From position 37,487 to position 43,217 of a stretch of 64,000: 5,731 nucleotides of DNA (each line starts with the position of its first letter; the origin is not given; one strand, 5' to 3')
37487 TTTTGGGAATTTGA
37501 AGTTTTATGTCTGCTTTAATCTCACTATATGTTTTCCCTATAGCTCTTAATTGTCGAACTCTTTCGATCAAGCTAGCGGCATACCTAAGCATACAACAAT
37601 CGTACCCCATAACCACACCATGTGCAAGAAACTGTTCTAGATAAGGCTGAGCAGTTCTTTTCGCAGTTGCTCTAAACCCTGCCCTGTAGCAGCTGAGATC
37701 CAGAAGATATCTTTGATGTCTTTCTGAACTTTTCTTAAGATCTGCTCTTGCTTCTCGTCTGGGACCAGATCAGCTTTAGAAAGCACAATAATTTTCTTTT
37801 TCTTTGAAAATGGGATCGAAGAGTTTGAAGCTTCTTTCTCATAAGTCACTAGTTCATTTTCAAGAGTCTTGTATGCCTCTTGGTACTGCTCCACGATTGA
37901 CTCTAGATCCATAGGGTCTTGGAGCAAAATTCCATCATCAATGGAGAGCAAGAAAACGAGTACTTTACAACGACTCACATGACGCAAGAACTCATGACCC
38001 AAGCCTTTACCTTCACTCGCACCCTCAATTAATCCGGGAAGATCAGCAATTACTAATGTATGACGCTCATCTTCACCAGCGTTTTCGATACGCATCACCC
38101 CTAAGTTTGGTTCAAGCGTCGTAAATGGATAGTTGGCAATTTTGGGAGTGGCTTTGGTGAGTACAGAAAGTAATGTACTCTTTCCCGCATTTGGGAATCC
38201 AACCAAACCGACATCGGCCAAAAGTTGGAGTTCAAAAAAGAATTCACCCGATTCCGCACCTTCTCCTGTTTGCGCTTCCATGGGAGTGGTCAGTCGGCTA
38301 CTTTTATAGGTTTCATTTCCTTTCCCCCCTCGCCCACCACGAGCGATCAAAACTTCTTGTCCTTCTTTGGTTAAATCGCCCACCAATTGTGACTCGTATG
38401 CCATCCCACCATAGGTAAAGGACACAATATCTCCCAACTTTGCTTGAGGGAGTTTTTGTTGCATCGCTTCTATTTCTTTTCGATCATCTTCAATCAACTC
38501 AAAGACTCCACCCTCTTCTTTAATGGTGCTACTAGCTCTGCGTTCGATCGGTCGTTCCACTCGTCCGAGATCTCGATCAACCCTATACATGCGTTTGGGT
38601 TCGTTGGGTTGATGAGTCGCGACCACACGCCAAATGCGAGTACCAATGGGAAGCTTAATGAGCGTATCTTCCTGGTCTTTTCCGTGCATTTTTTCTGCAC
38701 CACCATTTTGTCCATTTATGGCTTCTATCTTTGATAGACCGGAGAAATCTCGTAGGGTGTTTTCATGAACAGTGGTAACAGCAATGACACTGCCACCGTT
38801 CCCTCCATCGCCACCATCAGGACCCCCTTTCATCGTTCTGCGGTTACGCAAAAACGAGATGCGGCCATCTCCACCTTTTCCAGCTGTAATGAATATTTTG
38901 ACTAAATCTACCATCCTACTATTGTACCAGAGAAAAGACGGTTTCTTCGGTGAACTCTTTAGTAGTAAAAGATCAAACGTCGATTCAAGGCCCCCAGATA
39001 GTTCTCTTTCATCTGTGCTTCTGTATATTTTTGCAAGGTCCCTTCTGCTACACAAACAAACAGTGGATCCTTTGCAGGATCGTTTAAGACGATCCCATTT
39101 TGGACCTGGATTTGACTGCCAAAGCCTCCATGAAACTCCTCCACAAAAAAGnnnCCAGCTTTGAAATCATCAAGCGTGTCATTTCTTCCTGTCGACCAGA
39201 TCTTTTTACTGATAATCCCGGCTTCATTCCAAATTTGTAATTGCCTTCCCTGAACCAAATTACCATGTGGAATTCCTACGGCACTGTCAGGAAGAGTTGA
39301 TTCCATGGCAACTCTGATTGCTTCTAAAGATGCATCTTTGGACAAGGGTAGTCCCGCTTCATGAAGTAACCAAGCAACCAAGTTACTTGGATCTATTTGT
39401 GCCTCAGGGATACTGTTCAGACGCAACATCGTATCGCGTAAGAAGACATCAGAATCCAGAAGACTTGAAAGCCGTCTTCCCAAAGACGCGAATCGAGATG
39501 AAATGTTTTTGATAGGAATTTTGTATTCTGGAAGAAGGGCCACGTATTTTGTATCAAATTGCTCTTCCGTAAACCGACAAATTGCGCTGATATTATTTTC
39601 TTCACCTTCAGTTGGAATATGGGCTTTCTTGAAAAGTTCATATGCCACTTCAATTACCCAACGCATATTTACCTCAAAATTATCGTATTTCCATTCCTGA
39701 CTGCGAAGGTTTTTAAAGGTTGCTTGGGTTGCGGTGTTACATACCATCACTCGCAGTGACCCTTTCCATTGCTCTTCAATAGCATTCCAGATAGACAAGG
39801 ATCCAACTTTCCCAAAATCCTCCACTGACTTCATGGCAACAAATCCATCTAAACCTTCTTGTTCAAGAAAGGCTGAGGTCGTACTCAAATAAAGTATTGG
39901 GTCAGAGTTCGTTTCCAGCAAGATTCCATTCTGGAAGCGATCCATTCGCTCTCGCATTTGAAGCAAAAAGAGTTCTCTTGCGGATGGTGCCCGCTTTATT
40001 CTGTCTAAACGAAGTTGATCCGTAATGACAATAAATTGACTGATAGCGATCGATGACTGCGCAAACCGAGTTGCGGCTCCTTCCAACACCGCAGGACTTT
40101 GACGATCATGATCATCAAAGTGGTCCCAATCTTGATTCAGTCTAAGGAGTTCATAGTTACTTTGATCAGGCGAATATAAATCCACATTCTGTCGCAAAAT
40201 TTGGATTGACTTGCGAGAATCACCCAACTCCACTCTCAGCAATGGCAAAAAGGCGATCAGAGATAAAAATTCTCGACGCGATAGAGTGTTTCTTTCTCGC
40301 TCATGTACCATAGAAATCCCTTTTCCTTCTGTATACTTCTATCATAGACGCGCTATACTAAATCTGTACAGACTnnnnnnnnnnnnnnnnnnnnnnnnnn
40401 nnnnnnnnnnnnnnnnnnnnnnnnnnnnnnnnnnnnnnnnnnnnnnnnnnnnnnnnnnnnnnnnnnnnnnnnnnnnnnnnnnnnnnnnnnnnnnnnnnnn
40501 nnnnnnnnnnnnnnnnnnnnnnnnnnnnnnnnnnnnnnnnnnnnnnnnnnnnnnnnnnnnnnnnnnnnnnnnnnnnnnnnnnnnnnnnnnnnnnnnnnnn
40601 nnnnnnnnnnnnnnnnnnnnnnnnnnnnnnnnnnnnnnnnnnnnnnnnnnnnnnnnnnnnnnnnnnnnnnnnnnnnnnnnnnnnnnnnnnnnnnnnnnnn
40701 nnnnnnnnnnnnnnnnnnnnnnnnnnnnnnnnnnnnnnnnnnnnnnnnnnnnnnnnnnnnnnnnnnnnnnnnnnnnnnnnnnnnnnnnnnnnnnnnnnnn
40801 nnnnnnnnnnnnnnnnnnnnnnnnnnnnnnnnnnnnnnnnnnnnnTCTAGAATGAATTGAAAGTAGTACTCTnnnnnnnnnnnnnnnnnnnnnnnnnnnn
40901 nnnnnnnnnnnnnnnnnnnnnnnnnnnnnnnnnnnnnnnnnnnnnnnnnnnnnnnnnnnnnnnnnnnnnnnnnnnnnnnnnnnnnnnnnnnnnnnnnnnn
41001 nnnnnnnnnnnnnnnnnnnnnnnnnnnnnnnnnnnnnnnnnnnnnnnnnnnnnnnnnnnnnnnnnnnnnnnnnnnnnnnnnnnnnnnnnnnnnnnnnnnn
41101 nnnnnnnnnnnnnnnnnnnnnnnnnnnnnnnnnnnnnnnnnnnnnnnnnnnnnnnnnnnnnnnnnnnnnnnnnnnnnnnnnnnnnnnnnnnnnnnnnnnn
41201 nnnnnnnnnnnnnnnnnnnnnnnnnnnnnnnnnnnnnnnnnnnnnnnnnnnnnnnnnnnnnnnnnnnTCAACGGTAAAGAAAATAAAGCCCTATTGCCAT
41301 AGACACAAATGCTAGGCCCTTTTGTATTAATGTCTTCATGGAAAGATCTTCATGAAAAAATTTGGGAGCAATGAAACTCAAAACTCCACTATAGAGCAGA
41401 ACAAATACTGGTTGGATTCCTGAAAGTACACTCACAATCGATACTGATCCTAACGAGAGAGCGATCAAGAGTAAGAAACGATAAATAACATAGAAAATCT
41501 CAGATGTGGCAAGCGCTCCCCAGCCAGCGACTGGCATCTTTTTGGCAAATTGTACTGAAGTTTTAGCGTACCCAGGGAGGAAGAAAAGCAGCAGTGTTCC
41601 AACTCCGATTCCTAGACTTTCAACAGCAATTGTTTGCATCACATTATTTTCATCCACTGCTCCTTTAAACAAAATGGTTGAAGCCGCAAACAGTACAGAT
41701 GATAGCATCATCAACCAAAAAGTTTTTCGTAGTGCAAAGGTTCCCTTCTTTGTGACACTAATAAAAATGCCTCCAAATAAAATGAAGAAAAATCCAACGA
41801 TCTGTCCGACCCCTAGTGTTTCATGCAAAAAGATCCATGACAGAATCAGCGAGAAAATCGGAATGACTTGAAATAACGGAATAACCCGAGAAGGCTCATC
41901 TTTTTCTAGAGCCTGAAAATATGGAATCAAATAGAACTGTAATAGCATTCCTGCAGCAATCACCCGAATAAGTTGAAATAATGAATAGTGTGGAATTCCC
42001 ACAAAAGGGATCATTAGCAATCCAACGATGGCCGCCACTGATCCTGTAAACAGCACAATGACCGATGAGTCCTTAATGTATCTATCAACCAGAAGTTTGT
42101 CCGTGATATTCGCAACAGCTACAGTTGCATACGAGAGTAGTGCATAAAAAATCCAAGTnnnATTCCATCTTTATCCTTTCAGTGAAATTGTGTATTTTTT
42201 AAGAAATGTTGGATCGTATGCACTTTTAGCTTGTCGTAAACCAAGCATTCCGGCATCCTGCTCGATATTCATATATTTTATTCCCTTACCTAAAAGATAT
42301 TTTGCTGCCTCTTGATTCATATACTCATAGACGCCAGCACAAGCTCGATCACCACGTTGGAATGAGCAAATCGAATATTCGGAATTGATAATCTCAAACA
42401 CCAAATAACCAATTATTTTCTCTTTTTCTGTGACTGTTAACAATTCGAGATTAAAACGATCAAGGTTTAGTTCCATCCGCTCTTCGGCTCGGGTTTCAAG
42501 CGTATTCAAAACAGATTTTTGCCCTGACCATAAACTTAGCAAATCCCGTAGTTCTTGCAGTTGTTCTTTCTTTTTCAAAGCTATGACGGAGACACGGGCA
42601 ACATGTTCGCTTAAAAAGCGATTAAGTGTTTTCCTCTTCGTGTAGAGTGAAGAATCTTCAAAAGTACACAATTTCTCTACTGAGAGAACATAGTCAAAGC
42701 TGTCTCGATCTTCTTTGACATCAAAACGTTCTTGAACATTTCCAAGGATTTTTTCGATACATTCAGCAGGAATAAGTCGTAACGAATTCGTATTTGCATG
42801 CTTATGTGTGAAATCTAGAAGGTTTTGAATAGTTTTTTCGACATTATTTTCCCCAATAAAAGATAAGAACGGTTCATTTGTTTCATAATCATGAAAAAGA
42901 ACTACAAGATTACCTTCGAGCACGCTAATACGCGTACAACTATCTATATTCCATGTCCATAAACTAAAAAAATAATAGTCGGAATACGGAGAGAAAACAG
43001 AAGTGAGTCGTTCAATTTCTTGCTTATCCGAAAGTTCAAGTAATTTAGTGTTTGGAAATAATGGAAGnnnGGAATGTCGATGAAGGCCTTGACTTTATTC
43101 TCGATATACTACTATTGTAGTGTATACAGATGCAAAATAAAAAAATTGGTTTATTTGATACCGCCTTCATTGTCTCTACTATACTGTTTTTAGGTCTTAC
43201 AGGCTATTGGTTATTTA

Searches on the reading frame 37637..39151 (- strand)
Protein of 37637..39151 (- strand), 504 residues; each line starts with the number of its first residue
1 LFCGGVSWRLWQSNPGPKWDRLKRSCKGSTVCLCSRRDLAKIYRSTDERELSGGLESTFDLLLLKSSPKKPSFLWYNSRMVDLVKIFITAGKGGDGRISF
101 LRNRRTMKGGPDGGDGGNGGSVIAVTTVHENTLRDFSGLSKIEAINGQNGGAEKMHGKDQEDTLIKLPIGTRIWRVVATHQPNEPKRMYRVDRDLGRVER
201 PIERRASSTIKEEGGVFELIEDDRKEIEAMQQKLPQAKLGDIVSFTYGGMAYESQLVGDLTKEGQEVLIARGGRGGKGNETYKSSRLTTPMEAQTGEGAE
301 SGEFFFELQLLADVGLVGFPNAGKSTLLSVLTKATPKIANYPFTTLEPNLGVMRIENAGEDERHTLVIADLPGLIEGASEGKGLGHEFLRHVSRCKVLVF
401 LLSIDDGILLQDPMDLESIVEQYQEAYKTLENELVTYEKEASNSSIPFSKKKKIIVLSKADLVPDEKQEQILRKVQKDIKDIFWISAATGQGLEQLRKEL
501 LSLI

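Call 35: search_protein_families(library=pfam, proteins=[window:37637-39151:-], max_evalue=0.001)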
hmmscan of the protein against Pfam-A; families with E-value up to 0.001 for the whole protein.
window:37637-39151:- (504 aa): 4 families
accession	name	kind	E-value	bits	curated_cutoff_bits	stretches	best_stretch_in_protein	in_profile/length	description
PF01018.28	GTP1_OBG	-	2.6e-40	138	27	2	81-175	1-95/155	GTP1/OBG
PF01926.29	MMR_HSR1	-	4.5e-22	78.7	21.9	1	313-427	1-89/113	50S ribosome-binding GTPase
PF02421.24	FeoB_N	-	6.1e-10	39.3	27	1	314-374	3-57/156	Ferrous iron transport protein B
PF03193.22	RsgA_GTPase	-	9.6e-05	22.7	30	0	452-500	55-104/174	RsgA GTPase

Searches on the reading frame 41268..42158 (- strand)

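Call 35: search_protein_families(library=pfam, proteins=[window:41268-42158:-], max_evalue=0.001)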
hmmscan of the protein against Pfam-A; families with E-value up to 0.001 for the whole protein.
window:41268-42158:- (296 aa): 1 family
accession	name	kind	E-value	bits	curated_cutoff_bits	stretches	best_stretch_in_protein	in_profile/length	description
PF00892.27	EamA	-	1.8e-18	67.6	28.2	2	2-134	3-134/135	EamA-like transporter family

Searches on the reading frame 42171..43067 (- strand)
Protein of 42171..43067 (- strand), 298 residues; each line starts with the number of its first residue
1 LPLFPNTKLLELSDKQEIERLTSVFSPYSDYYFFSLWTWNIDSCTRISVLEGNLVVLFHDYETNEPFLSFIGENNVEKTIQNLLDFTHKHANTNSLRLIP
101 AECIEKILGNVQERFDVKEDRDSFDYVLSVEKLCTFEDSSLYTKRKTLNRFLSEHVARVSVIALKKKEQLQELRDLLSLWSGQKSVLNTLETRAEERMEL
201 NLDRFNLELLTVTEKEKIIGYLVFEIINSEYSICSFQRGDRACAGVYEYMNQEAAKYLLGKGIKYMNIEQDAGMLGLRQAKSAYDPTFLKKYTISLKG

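Call 35: search_protein_families(library=pfam, proteins=[window:42171-43067:-], max_evalue=0.001)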
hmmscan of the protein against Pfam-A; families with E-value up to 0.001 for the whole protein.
window:42171-43067:- (298 aa): 2 families
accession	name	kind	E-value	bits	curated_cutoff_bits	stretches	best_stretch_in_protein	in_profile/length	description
PF09924.15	LPG_synthase_C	-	8.7e-29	101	27.5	1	30-294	10-297/298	Phosphatidylglycerol lysyltransferase, C-terminal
PF08775.15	ParB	-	0.00017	22.4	25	1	77-160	26-110/126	ParB family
